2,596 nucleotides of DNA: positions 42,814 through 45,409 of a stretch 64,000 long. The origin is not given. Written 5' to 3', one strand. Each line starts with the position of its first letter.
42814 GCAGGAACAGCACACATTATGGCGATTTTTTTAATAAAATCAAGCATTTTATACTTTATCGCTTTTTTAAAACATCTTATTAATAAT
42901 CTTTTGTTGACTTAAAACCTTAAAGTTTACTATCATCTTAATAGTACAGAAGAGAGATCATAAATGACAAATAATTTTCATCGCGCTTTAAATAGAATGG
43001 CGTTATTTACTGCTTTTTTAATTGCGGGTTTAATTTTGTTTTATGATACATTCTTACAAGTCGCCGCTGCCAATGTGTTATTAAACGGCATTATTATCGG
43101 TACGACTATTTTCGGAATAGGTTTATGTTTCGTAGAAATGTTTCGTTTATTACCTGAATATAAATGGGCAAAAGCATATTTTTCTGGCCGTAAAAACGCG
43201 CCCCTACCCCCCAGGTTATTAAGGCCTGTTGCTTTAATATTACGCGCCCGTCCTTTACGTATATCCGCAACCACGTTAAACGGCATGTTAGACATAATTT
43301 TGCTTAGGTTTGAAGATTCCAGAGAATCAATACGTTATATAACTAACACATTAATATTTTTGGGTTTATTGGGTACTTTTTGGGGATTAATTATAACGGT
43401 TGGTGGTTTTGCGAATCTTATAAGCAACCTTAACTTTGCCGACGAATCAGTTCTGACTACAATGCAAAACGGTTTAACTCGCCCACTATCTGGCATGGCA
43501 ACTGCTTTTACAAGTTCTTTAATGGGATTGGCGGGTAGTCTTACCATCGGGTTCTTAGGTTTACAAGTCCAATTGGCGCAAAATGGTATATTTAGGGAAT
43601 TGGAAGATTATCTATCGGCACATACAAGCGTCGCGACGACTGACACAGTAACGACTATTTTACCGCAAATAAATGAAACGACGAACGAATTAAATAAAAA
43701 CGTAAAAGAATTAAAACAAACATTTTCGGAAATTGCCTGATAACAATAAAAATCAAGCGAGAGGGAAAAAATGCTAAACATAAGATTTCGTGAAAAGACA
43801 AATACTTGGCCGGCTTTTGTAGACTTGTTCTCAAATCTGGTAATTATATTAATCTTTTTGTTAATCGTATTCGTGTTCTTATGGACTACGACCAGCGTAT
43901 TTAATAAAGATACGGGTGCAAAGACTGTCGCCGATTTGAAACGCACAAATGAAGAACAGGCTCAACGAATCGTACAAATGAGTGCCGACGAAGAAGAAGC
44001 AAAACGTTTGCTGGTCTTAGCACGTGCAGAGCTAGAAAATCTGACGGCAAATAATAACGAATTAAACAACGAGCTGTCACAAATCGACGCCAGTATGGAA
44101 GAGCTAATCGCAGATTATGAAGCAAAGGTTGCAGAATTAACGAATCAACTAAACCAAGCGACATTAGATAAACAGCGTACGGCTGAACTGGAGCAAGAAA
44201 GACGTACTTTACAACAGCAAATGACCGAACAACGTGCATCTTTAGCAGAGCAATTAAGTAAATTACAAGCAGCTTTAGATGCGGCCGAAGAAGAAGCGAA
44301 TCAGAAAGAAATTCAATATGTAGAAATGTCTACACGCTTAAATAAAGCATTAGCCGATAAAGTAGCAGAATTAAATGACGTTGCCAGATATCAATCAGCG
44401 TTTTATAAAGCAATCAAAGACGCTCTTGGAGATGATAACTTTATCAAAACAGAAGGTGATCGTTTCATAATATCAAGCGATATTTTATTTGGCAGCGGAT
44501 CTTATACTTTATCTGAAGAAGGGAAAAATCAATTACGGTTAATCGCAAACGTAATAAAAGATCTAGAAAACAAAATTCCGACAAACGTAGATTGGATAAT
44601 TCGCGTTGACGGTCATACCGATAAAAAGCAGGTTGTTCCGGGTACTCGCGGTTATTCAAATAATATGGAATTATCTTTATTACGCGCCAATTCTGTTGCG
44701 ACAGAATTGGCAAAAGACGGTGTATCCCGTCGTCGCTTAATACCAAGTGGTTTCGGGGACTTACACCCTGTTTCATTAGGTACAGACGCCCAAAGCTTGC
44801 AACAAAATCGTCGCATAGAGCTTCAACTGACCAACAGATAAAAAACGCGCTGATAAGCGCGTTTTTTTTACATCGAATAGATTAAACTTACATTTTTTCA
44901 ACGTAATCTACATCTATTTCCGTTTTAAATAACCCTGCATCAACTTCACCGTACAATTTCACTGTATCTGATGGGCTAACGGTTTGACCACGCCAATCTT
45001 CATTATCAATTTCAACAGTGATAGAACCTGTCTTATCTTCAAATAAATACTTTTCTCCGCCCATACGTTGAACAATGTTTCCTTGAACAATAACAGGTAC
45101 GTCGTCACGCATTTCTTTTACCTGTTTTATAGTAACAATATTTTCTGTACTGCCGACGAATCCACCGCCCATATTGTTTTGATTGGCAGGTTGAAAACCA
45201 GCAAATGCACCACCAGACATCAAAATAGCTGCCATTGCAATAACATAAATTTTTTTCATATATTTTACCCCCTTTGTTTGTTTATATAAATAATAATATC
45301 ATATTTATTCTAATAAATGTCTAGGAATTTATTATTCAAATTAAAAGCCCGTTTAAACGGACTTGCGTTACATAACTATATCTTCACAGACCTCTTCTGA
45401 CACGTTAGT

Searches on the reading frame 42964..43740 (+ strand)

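Call 27: search_protein_families(library=pfam, proteins=[window:42964-43740:+], max_evalue=0.001)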
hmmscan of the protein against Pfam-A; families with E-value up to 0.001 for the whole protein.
window:42964-43740:+ (258 aa): 0 families

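Call 74: search_protein_families(library=pfam, proteins=[window:42964-43740:+], max_evalue=0.01)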
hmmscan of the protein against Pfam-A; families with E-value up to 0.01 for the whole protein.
window:42964-43740:+ (258 aa): 0 families

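Call 78: search_protein_families(library=padloc, proteins=[window:42964-43740:+], max_evalue=0.01)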
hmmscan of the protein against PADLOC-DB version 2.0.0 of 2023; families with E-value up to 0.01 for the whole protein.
window:42964-43740:+ (258 aa): 10 families
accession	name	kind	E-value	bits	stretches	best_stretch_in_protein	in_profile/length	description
PDLC00597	ZorA1|ZorA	-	5.1e-14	49.9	1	119-251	104-226/683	MotA/ExbB/TolQ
PDLC00648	ZorA3|ZorA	-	2.5e-08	31.1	1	125-198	107-175/692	MotA/ExbB/TolQ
PDLC00635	ZorA2|ZorA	-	1.1e-07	29.3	1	120-257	43-169/505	MotA/ExbB/TolQ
PDLC00647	ZorA3|ZorA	-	4.9e-07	26.6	1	125-198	113-181/780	MotA/ExbB/TolQ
PDLC00595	ZorA1|ZorA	-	2.1e-05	21.5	1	121-198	136-207/487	MotA/ExbB/TolQ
PDLC00640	ZorA2|ZorA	-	5.1e-05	20.1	1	111-248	33-149/590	MotA/ExbB/TolQ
PDLC00650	ZorA3|ZorA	-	0.00013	18.7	1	125-198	108-176/1063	MotA/ExbB/TolQ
PDLC00638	ZorA2|ZorA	-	0.00022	18.1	0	125-195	48-105/545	MotA/ExbB/TolQ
PDLC00649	ZorA3|ZorA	-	0.00023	17.7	1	125-199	108-177/698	MotA/ExbB/TolQ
PDLC00636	ZorA2|ZorA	-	0.0028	14.6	1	118-193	34-99/461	MotA/ExbB/TolQ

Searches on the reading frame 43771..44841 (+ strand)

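Call 27: search_protein_families(library=pfam, proteins=[window:43771-44841:+], max_evalue=0.001)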
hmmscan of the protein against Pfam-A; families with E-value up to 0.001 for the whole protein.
window:43771-44841:+ (356 aa): 2 families
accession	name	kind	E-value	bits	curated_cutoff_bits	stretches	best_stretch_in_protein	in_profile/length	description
PF00691.25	OmpA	-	1.6e-15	57.7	27.2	1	239-347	1-98/98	OmpA family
PF19745.5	FUT8_N_cat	-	0.00016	21.1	27.6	1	28-210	9-181/499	Alpha-(1,6)-fucosyltransferase N- and catalytic domains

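Call 78: search_protein_families(library=padloc, proteins=[window:43771-44841:+], max_evalue=0.01)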
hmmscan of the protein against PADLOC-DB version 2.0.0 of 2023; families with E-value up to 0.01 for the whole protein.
window:43771-44841:+ (356 aa): 9 families
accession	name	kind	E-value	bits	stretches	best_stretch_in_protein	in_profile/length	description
PDLC00651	ZorB3|ZorB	-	6.7e-23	79.3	1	184-352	38-201/215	MotB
PDLC00609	ZorB1|ZorB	-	4.1e-17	60.5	1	187-353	41-214/232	MotB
PDLC00610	ZorB1|ZorB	-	2.4e-11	41.7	1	277-353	150-234/254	MotB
PDLC00612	ZorB1|ZorB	-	2.9e-10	38.2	1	131-352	48-265/293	MotB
PDLC00641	ZorB2|ZorB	-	3.7e-08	31.3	1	235-313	93-174/238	MotB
PDLC03865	LmuB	-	0.001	15.4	1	86-224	537-684/1007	-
PDLC00580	JetC3|JetC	-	0.0014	14.9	1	61-205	199-342/1068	DUF3584 domain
PDLC03859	LmuB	-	0.0031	14.8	1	86-243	346-514/611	-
PDLC00550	JetC2|JetC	-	0.0085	11.8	1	57-239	325-507/1355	DUF3584 domain; MukB-like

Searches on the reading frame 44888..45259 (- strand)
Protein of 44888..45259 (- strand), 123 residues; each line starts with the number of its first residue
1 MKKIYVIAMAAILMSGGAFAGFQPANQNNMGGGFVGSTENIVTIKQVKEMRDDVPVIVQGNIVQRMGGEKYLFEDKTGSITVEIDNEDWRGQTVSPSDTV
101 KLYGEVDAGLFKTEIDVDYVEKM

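Call 4: search_protein_families(library=pfam, proteins=[window:44888-45259:-], max_evalue=1)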
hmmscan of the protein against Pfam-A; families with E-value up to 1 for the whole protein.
window:44888-45259:- (123 aa): 4 families
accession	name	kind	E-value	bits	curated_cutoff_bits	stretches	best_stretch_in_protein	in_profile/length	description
PF04076.19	BOF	-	1.9e-31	108.6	25.8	1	21-122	1-103/103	Bacterial OB fold (BOF) protein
PF24653.1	Phage_OMP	-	0.026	15.2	27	1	1-23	2-24/122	Cyanophage outer membrane protein like beta barrel domain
PF01336.31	tRNA_anti-codon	-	0.028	14.8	27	1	72-121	18-73/75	OB-fold nucleic acid binding domain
PF19219.5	CoV_NSP15_N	-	0.098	13.3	27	1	40-77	8-47/61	Coronavirus replicase NSP15, N-terminal oligomerisation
